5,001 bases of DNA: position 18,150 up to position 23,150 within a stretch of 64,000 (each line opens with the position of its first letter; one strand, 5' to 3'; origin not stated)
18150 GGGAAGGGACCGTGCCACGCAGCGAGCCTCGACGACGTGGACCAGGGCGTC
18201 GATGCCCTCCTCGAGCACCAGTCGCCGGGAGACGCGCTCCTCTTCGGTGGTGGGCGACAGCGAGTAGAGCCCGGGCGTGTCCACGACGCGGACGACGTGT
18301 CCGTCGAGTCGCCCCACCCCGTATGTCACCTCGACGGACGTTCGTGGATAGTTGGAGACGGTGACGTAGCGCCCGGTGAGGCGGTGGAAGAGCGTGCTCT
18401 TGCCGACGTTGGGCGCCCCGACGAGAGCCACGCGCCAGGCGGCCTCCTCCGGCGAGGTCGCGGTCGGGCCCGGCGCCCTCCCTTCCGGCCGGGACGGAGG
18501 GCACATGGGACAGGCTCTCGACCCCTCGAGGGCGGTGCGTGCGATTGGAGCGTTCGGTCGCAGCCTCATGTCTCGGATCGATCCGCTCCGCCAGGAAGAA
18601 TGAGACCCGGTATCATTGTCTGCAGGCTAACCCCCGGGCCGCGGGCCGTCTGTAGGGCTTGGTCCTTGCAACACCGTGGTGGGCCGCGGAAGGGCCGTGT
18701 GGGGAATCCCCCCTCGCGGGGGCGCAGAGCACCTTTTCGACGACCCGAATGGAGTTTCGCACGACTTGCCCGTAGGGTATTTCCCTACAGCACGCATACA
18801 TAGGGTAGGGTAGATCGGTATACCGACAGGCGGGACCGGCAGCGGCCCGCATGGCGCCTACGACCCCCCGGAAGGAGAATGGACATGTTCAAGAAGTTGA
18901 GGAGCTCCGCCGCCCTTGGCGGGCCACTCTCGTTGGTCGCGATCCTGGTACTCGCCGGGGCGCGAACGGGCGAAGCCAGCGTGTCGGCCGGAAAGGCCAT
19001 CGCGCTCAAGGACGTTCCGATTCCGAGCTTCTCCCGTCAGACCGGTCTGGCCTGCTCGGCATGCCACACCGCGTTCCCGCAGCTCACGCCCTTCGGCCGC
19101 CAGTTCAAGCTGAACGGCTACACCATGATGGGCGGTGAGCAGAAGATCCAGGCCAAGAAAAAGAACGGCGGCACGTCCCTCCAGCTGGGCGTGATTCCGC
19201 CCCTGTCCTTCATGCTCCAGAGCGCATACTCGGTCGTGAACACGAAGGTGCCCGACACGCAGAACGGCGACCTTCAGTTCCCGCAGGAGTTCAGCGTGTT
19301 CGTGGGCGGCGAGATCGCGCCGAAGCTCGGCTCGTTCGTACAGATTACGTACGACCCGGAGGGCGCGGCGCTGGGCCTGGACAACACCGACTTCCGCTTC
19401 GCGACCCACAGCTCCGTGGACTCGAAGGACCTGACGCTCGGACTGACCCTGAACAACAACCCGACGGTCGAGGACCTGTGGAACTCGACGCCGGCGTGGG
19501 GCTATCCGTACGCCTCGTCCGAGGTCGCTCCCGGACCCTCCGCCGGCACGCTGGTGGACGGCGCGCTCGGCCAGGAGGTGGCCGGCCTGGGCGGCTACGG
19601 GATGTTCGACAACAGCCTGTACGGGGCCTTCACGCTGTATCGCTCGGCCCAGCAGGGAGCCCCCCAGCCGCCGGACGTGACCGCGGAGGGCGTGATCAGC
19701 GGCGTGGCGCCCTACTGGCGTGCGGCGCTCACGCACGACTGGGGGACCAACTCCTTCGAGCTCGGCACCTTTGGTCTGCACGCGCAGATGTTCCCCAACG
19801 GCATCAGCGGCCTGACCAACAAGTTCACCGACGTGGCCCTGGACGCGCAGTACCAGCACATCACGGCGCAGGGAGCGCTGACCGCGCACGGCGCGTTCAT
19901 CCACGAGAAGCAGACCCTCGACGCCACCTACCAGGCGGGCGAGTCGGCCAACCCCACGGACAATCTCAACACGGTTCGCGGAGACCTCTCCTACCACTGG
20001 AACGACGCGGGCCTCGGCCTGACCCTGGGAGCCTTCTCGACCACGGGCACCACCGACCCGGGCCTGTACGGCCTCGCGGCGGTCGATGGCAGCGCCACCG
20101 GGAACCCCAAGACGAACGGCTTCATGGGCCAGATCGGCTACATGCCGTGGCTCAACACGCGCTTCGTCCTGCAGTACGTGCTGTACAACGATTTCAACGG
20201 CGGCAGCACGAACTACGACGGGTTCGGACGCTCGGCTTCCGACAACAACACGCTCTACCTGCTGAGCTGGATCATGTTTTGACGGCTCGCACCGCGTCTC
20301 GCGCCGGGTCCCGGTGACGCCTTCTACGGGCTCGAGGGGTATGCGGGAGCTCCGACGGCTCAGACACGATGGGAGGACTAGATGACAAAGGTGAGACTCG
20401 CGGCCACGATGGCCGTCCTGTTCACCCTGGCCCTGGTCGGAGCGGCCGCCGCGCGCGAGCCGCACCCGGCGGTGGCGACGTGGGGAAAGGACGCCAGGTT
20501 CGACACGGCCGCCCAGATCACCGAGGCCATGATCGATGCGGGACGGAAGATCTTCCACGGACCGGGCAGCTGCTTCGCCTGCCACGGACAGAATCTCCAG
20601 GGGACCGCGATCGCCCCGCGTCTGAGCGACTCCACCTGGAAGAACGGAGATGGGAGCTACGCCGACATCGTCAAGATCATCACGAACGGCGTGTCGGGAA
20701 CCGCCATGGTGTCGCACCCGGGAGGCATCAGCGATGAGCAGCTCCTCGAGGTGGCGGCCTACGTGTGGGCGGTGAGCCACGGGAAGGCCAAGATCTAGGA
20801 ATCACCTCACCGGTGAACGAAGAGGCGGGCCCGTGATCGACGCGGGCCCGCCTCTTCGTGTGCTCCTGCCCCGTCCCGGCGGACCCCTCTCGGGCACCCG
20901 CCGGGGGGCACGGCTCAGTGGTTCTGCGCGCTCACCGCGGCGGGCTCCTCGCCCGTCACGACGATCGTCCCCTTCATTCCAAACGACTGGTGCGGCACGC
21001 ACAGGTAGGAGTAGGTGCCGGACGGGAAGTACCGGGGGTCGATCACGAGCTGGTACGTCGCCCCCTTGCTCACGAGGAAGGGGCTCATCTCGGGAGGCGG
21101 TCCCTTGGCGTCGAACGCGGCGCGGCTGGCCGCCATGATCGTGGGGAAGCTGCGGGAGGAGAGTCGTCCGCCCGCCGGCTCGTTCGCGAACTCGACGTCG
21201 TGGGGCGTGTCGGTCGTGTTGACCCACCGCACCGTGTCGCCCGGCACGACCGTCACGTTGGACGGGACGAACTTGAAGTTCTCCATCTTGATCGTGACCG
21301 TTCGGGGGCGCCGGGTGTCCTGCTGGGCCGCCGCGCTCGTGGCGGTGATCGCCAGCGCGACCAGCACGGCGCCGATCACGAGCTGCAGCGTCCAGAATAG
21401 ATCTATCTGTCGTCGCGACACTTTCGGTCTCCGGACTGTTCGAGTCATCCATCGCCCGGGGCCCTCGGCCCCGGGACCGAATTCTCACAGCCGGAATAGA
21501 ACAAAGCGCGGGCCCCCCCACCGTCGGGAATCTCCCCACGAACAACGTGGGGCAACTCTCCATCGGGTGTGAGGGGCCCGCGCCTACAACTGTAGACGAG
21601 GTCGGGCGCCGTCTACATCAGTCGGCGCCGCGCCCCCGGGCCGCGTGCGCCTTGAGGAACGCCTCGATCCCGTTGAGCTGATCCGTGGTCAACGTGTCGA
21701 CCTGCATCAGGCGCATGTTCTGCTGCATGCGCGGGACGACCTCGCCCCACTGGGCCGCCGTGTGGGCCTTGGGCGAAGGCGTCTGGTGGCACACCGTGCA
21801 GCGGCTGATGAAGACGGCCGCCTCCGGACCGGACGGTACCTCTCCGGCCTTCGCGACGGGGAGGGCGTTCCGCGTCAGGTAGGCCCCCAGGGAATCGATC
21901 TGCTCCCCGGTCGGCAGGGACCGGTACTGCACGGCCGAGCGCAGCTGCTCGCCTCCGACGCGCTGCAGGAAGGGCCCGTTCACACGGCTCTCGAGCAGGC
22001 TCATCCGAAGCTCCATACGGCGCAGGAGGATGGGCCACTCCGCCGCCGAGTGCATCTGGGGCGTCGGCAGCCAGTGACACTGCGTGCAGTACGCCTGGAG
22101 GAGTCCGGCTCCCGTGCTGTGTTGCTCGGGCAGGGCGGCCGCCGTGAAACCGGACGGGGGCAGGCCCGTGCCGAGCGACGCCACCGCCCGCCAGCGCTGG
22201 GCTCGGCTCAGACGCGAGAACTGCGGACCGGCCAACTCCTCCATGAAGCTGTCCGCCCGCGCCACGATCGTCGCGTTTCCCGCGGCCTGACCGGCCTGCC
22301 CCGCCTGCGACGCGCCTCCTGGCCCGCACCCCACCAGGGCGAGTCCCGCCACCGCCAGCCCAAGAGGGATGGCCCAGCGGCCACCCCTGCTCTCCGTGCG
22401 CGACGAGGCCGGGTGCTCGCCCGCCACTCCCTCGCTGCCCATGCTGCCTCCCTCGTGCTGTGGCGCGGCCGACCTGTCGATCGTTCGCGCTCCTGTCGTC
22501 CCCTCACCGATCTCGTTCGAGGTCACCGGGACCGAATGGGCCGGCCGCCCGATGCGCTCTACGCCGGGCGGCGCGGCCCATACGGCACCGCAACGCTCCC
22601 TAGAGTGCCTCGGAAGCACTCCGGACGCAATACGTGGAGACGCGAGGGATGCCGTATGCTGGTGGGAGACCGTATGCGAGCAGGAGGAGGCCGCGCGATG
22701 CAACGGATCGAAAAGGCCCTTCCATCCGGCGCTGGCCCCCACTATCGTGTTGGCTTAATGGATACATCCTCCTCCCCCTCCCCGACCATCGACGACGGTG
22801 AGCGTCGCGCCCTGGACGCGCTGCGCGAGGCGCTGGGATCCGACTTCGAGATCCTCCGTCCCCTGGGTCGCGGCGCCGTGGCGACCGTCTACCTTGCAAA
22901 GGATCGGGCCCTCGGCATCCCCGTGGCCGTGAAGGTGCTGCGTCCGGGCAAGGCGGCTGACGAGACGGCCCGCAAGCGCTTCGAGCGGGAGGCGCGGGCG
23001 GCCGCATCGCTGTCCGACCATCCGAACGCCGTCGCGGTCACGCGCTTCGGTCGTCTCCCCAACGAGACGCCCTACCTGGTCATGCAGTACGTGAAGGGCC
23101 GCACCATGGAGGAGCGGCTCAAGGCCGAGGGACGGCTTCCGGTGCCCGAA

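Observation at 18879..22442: Cyc2-like fused cytochrome-porin with partner cytochrome c, cupredoxin and dihaem cytochrome c: a candidate Fe(II)-oxidation or sensing module beside feoAB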

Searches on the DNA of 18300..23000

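Call 65: search_rna_families(source=window, start=18300, end=23000, threshold=evalue, max_evalue=1)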
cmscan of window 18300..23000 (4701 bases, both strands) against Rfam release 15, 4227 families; matches with E-value up to 1: 2.
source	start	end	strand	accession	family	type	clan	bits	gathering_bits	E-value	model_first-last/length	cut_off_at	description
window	20814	20862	+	RF03558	mir-629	Gene; miRNA;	-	24.8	72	0.93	1-83/83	no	mir-629 microRNA precursor family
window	21450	21560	+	RF03045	proV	Gene; sRNA;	-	20.2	88.5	0.23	1-149/149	no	proV RNA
